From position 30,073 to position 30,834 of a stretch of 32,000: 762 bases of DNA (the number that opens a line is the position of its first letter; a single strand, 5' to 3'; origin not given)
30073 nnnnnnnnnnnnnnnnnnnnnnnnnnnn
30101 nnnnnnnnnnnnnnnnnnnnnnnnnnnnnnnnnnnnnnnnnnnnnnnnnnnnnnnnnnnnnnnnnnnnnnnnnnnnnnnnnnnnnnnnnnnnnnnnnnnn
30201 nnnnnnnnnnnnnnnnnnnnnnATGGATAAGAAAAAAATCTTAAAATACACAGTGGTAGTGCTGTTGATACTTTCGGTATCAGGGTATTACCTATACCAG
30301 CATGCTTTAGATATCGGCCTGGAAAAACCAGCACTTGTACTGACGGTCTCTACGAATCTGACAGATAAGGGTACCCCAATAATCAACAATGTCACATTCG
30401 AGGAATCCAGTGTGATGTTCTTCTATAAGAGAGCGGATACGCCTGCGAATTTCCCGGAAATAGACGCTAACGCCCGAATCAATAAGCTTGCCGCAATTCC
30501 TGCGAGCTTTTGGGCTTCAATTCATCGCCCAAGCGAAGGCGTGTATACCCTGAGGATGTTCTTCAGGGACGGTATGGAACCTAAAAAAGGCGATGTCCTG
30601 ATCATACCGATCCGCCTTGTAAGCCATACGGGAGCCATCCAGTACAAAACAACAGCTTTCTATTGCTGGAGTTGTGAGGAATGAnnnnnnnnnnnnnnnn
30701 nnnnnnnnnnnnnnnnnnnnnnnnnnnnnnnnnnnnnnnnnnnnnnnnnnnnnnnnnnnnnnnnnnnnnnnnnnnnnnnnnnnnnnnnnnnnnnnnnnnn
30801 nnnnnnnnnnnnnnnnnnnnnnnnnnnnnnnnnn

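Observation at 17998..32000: A multiheme-cytochrome cassette present twice in inverted orientation: candidate undescribed extracellular electron-transfer or cytochrome-assembly module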

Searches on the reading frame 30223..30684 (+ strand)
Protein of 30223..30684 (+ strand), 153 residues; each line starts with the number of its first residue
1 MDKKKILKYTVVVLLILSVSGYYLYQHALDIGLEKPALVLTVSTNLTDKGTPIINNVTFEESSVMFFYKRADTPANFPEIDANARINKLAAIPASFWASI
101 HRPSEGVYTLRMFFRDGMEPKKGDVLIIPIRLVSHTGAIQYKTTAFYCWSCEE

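Call 7: search_protein_families(library=pfam, proteins=[window:30223-30684:+], max_evalue=0.1)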
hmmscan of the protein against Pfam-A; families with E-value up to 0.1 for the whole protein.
window:30223-30684:+ (153 aa): 0 families

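Call 48: search_protein_families(library=ncbifam, proteins=[window:30223-30684:+], max_evalue=0.01)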
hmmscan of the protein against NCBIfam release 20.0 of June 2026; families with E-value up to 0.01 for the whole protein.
window:30223-30684:+ (153 aa): 0 families

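Call 82: find_related_loci(query=window:30223-30684:+, collection=metagenome_contigs, flank=10000)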
Query window:30223-30684:+ (153 aa) in metagenome_contigs; peptide patterns used: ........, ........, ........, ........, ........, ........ (x = any residue, [..] = any of these).
298 stretches matched a pattern; 1 encode a relative of the query (tblastn E <= 1e-3); 1 distinct loci.
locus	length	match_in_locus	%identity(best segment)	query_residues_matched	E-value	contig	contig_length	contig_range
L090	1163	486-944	76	1-153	5e-91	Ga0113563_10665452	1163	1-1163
